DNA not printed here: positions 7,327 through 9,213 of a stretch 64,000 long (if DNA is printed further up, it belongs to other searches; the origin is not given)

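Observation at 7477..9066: Stand-alone T4 Rnl1-type RNA ligase encoded in a eukaryotic nuclear gene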

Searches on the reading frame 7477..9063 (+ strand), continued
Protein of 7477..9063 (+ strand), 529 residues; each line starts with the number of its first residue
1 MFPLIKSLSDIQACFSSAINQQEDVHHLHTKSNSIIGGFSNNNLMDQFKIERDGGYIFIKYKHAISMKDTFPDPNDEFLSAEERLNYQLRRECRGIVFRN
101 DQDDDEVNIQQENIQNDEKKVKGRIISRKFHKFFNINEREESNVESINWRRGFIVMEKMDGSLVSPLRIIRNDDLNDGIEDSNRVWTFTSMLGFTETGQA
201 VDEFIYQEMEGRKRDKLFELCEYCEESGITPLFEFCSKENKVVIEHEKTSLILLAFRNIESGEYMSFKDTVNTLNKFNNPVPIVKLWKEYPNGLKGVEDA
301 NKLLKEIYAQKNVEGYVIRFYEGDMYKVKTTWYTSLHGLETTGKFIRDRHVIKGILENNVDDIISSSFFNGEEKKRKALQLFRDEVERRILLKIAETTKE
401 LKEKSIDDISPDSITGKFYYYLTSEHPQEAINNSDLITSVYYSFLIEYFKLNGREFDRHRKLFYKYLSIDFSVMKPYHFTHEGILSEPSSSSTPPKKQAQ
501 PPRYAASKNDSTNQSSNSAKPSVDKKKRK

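Call 25: predict_structure(alignment_id=A1)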
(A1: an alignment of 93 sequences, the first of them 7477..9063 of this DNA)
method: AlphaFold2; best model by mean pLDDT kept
length: 529 residues; sequences in the alignment: 93
mean_pLDDT: 85.1   pTM: 0.84
mean pLDDT of the five models: 85.1, 83.9, 83.5, 83.4, 83.3
residues with pLDDT >= 90: 361; 70-90: 60; 50-70: 58; < 50: 50
segments of 3 or more residues with pLDDT < 50: 19-42, 505-520, 526-529
pLDDT, mean of each block of 10 residues (from residue 1): 95 73 43 44 68 92 74 94 95 94 60 55 92 95 95 97 96 67 87 96 97 98 98 97 95 98 98 98 98 89 96 97 96 87 82 93 84 88 94 92 92 95 86 87 95 91 97 95 87 59 49 42 46
secondary structure, 60 per line:
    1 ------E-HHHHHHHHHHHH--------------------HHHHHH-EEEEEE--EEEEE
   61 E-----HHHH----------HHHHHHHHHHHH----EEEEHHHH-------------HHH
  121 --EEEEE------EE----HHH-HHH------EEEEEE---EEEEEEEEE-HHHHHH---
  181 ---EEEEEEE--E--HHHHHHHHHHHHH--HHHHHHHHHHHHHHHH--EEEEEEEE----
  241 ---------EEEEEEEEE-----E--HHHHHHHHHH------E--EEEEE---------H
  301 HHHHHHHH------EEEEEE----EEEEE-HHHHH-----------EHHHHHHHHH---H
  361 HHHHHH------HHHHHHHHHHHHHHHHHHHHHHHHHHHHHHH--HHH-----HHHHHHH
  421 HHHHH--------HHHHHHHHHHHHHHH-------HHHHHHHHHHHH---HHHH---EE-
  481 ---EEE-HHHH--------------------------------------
elements in order: H9-20 H41-46 E48-53 E56-61 H67-70 H81-92 E97-100 H101-104 E123-127 E153-158 E162-170 H172-177 E184-190 H196-208 H211-226 E229-236 E250-258 H267-276 E286-290 H300-308 E315-320 E325-329 H331-335 H348-356 H360-366 H373-403 H414-425 H434-448 H456-467 H471-474 E484-486 H488-491

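Call 36: search_dna_similar(query=window:7477-9063:+, collection=phages, mode=protein, max_rows=25)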
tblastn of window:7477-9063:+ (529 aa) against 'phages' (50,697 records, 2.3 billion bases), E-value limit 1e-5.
Records with a match: 1579; places in all: 1579; records where one place covers at least 80% of the query: 0.
Best place of each record, by identity: <60% 1579.
By first word of the organism name: Escherichia 637; Klebsiella 274; Shigella 83; Aeromonas 77; Acinetobacter 69; Enterobacter 56; Vibrio 52; Enterobacteria 48; Salmonella 38; Yersinia 37; and 42 more.
By host as written in the record: Escherichia coli 272; - 168; Klebsiella pneumoniae 89; Escherichia coli B 28; Escherichia coli O157:H7 27; Aeromonas salmonicida 27; Escherichia coli str. K-12 substr. MG1655 22; Shigella sp. 21; and 407 more.
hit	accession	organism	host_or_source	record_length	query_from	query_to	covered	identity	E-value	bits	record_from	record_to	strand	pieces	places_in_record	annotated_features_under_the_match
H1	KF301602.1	Caulobacter phage Cr30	Caulobacter crescentus CB15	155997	53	365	59%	31.8%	9e-33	139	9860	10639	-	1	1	RNA ligase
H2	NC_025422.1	Caulobacter phage Cr30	Caulobacter crescentus CB15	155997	53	365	59%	31.8%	9e-33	139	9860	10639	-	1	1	RNA ligase and tail fiber protein attachment catalyst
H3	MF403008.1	Agrobacterium phage Atu_ph07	Agrobacterium tumefaciens C58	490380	50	393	65%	28.8%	3e-28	125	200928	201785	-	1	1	RNA ligase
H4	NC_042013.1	Agrobacterium phage Atu_ph07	Agrobacterium tumefaciens C58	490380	50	393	65%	28.8%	3e-28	125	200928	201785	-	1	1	RNA ligase and tail fiber protein attachment catalyst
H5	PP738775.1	Klebsiella phage vB_KpnM_Lemur_ER36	Klebsiella quasipneumoniae K6 (ATCC ...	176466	92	450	68%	26.9%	7e-11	71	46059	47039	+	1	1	RNA ligase and tail fiber protein attachment catalyst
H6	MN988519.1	Rhizobium phage RHph_I1_18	Rhizobium phaseoli I1_18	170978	50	407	68%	26.9%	6e-24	112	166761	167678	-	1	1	RNA ligase A protein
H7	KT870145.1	Roseobacter phage DSS3P8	Ruegeria pomeroyi DSS-3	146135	20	337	60%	30.2%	1e-30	132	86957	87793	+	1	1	RNA ligase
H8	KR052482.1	Sinorhizobium phage phiN3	Sinorhizobium meliloti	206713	46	362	60%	30.0%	5e-25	115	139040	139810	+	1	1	RNA ligase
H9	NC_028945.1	Sinorhizobium phage phiN3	Sinorhizobium meliloti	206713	46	362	60%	30.0%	5e-25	115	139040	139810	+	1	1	RNA ligase and tail fiber protein attachment catalyst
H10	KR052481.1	Sinorhizobium phage phiM19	Sinorhizobium meliloti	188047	46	362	60%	30.0%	9e-25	115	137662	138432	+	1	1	RNA ligase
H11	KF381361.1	Sinorhizobium phage phiM12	Sinorhizobium meliloti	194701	46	362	60%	30.0%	9e-25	115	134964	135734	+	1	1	putative RNA ligase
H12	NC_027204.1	Sinorhizobium phage phiM12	Sinorhizobium meliloti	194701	46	362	60%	30.0%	9e-25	115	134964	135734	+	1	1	RNA ligase and tail fiber protein attachment catalyst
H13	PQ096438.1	Enterobacter phage Nando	Enterobacter cloacae complex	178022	92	450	68%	26.3%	7e-12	74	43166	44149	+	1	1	RNA ligase | hypothetical protein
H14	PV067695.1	Enterobacter phage Entb_46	Enterobacter hormaechei 96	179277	92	450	68%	26.3%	7e-12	74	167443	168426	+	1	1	RNA ligase 1 | hypothetical protein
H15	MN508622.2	Enterobacter phage EC-W2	Enterobacter cloacae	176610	92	450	68%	26.3%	2e-11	73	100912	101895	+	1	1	RNA ligase | HNH endonuclease motif protein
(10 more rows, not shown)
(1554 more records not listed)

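Call 37: find_encoding_contigs(protein=P0009, flank=10000, max_places=2)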
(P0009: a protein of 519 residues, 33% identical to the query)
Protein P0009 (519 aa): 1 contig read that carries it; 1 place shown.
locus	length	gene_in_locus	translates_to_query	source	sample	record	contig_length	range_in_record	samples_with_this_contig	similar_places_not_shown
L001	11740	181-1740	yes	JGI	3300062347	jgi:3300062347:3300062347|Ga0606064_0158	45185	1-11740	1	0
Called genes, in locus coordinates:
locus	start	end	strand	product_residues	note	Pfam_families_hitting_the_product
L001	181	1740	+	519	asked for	PF09511:RNA_lig_T4_1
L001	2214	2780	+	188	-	-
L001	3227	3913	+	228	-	PF00069:Pkinase, PF07714:PK_Tyr_Ser-Thr, PF03109:ABC1 (faint)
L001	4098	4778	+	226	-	-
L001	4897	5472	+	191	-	PF01849:NAC, PF19026:UBA_HYPK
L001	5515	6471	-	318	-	-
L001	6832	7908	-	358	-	PF01454:MAGE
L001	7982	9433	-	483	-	PF00023:Ank (faint), PF12796:Ank_2 (weak), PF13606:Ank_3 (faint), PF13857:Ank_5 (faint), PF13637:Ank_4 (faint)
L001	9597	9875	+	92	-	-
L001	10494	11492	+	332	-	PF00076:RRM_1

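Call 38: find_related_loci(query=A1, collection=genome_contigs, flank=3000)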
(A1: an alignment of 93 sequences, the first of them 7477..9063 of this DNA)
Query A1 (529 aa) in genome_contigs; peptide patterns used: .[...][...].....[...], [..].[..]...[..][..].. (x = any residue, [..] = any of these).
209 stretches matched a pattern; 154 encode a relative of the query (tblastn E <= 1e-3); the best 80 are kept; 80 distinct loci.
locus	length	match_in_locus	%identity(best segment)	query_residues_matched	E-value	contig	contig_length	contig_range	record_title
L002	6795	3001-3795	32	47-363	4e-43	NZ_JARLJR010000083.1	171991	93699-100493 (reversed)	MAG: Legionella sp. isolate MAG_CO105 MetaCoAG_Bin_105_Oxic_k141_1144620, whole genome shotgun sequence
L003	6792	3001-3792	32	48-364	2e-40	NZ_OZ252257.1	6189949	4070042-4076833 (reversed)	MAG: Reyranella sp. isolate 8febbdbb-4aae-4c5c-8ec1-14a8609df2e4 chromosome 1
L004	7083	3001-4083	27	25-444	1e-39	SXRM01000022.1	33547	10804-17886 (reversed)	MAG: Proteobacteria bacterium isolate F1-140-MAGs058 F1-140__c28152, whole genome shotgun sequence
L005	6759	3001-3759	30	47-363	4e-38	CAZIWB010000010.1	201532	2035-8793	MAG TPA_asm: uncultured Cellvibrionaceae bacterium isolate SRP193066_co1_141 genome assembly, contig: NODE_93_length_201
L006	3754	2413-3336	28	25-386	6e-38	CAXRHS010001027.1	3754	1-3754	MAG: Myxococcota bacterium isolate CJ01B_8.15 genome assembly, contig: k141_574911, whole genome shotgun sequence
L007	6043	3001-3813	30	46-363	3e-37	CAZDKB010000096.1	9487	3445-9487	MAG TPA_asm: uncultured Flavobacterium sp. isolate SRP334346_co1_25 genome assembly, contig: NODE_5723_length_9487_cov_5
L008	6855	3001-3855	30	24-363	5e-37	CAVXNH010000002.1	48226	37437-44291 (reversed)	MAG: uncultured Alphaproteobacteria bacterium isolate MFD04780.bin.2.135 genome assembly, contig: contig_102818, whole g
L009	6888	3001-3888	27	46-403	5e-35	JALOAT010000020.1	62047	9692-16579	MAG: Gammaproteobacteria bacterium isolate SO_2017_LW2 bin 39 scaffold_382_c2_LW138R_2017, whole genome shotgun sequence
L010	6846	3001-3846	28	47-364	9e-35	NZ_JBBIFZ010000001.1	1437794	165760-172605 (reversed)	Yoonia sp. 2307UL14-13 2307UL14-13_1, whole genome shotgun sequence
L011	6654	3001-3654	33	92-364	4e-34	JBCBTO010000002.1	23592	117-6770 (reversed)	MAG: Pseudomonadota bacterium isolate J06639_12 NODE_2_length_23592_cov_4.970997, whole genome shotgun sequence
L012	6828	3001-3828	26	46-366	8e-34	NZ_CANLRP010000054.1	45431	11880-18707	Uncultured Microscilla sp. isolate N.fasta NODE_54, whole genome shotgun sequence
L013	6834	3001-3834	29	46-364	1e-33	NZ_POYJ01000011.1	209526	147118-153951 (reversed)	Aquimarina sediminis strain w01 contig11, whole genome shotgun sequence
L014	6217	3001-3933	26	15-364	2e-33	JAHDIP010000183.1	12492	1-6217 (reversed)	MAG: Saprospiraceae bacterium isolate MAG-96 RZ_14450, whole genome shotgun sequence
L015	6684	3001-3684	30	100-364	4e-33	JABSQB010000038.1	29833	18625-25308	MAG: Henriciella sp. isolate DT_49 DT-Henriciella-3_scaffold_38, whole genome shotgun sequence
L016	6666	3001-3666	32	106-364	7e-33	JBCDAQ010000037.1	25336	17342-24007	MAG: Pseudomonadota bacterium isolate P01_F01_bin.62 k141_408234_length_25336_cov_10.0572, whole genome shotgun sequence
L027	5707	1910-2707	26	50-390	3e-30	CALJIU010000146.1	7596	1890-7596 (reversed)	MAG: uncultured Neomegalonema sp. isolate H3_Bin_Bin_41_1 genome assembly, contig: c_000000579969, whole genome shotgun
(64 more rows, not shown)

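Call 39: list_cluster_members(proteins=[P0015, P0020, P0024, P0055, P0058, P0098, P0103, P0010, P0006, P0011])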
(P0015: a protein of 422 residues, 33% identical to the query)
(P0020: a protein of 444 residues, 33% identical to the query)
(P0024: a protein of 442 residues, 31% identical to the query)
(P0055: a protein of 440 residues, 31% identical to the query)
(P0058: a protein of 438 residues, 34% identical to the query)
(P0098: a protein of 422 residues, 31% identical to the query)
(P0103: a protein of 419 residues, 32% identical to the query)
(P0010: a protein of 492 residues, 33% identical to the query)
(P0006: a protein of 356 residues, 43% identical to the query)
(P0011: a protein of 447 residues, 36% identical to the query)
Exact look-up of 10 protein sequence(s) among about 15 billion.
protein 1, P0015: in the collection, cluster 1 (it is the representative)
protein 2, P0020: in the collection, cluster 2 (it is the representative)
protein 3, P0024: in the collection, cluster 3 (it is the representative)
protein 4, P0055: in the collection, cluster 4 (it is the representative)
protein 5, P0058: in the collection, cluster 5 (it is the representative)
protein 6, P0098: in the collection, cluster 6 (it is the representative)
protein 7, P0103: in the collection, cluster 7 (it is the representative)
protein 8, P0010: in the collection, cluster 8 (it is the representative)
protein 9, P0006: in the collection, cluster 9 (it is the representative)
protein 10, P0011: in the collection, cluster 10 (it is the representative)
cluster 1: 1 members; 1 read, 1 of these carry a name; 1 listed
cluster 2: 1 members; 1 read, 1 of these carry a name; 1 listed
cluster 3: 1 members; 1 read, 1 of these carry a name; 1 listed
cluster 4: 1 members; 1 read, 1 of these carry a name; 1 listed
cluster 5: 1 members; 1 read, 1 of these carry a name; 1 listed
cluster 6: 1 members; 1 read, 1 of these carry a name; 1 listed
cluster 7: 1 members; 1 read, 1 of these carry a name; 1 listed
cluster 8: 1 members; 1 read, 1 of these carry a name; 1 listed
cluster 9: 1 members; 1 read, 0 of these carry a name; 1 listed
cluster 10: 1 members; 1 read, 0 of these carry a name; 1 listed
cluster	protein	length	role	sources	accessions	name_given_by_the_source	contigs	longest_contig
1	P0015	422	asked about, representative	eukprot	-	gene5862-9690_t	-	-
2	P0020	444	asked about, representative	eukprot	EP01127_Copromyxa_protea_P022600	TRINITY_DN8192_c0_g1_i1.p1 TRINITY_DN8192_c0_g1~~TRINITY_DN8192_c0_g1_i1.p1 ORF ...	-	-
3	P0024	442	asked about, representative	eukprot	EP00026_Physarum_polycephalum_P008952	Phypoly_transcript_09059.p1 GENE.Phypoly_transcript_09059~~Phypoly_transcript_09059.p1 ...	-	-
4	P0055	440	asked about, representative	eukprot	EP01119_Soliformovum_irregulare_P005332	TRINITY_DN17100_c0_g1_i1.p1 TRINITY_DN17100_c0_g1~~TRINITY_DN17100_c0_g1_i1.p1 ORF ...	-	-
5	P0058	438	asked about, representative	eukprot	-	gene7394-11716_t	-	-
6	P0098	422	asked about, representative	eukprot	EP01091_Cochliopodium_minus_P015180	TRINITY_DN5321_c0_g1_i1.p1 TRINITY_DN5321_c0_g1~~TRINITY_DN5321_c0_g1_i1.p1 ORF ...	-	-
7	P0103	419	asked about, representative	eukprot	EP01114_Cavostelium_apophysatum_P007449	TRINITY_DN19552_c0_g1_i1.p1 TRINITY_DN19552_c0_g1~~TRINITY_DN19552_c0_g1_i1.p1 ORF ...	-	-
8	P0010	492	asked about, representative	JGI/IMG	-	T4 RnlA family RNA ligase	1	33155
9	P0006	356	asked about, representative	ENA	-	-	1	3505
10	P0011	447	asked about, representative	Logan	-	-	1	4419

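Call 42: get_annotated_region(hit=H1, flank=600)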
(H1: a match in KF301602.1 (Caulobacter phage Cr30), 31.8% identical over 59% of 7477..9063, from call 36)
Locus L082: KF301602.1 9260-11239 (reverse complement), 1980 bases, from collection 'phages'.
description: Caulobacter phage Cr30, complete genome.
organism: Caulobacter phage Cr30 (NCBI taxid 1357714)
taxonomy: Viruses; Duplodnaviria; Heunggongvirae; Uroviricota; Caudoviricetes
host: Caulobacter crescentus CB15; source: pond water; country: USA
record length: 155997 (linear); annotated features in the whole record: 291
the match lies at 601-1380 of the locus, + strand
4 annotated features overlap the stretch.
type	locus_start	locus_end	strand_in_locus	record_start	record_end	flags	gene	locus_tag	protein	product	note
CDS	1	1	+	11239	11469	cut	-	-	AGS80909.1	hypothetical protein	-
CDS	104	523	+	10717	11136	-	-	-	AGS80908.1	hypothetical protein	-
CDS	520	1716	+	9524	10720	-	-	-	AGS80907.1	RNA ligase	-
CDS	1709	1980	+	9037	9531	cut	-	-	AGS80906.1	hypothetical protein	-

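Call 43: get_annotated_region(hit=H7, flank=600)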
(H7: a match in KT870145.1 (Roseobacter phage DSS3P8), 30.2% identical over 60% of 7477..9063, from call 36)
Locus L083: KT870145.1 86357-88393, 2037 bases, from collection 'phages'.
description: Roseobacter phage DSS3P8, complete genome.
organism: Roseobacter phage DSS3P8 (NCBI taxid 1735562)
taxonomy: Viruses; Duplodnaviria; Heunggongvirae; Uroviricota; Caudoviricetes
host: Ruegeria pomeroyi DSS-3; source: -; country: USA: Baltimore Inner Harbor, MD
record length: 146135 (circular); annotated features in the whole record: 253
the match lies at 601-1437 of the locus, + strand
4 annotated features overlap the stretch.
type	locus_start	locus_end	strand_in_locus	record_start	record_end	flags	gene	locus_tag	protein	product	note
CDS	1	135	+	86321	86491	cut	-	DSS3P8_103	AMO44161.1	hypothetical protein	gp103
CDS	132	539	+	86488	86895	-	-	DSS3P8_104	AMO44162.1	cell wall hydrolase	gp104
CDS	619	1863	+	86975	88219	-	-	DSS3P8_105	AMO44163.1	RNA ligase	gp105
CDS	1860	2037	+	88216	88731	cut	-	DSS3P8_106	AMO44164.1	hypothetical protein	gp106; hhypothetical protein, NK superfamily, AAA domain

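Call 44: get_annotated_region(hit=H3, flank=600)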
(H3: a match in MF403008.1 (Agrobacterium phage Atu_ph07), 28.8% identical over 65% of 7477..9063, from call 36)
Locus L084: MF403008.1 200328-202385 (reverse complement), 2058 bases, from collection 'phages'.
description: Agrobacterium phage Atu_ph07, complete genome.
organism: Agrobacterium phage Atu_ph07 (NCBI taxid 2024264)
taxonomy: Viruses; Duplodnaviria; Heunggongvirae; Uroviricota; Caudoviricetes; Polybotosvirus; Polybotosvirus Atuph07
host: Agrobacterium tumefaciens C58; source: -; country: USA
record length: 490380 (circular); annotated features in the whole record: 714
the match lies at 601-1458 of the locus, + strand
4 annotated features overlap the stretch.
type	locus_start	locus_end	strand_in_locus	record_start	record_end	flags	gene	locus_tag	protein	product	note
CDS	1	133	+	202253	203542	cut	-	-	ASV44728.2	hypothetical protein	Sll7028 protein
CDS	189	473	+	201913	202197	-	-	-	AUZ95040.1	hypothetical protein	-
CDS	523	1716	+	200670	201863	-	-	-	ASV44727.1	RNA ligase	RNA ligase #T4-like RnlA #T4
CDS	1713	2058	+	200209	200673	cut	-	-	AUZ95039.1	hypothetical protein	-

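Call 69: search_protein_representatives(protein=window:7477-9063:+)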
Query: 529 residues. Proteins with E-value up to 0.001 (for the whole library): 2971; up to 1e-10: 1611; up to 1e-30: 74. The best 150 are listed.
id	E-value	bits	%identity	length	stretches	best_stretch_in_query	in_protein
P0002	3.2e-131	455.1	54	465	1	30-492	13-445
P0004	2.2e-68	247.8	41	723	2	47-421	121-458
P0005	1.4e-61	225.3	40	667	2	47-393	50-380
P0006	1.0e-59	219.2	49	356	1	1-316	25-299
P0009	4.9e-53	197.2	37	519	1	43-481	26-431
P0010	1.2e-50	189.3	35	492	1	22-496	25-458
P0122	2.3e-46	175.2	40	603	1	48-403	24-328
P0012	5.9e-43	163.9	42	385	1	46-391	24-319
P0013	6.9e-43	163.7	40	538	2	145-394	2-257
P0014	2.0e-41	158.9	38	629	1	47-432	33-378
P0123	1.5e-39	152.7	38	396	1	46-391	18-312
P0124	1.6e-39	152.6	42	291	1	155-408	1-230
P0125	2.8e-38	148.5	39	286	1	47-359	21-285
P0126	3.3e-38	148.3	37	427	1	47-408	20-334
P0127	8.2e-38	147.0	41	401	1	46-365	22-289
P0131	8.5e-37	143.6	34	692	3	48-288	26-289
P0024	5.3e-36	141.0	36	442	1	53-408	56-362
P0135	8.8e-35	137.0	35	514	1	56-385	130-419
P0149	3.2e-32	128.5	35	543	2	217-404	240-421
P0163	6.0e-31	124.3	34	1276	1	120-372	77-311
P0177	2.2e-30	122.5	38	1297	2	210-386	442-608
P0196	7.9e-30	120.6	33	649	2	122-390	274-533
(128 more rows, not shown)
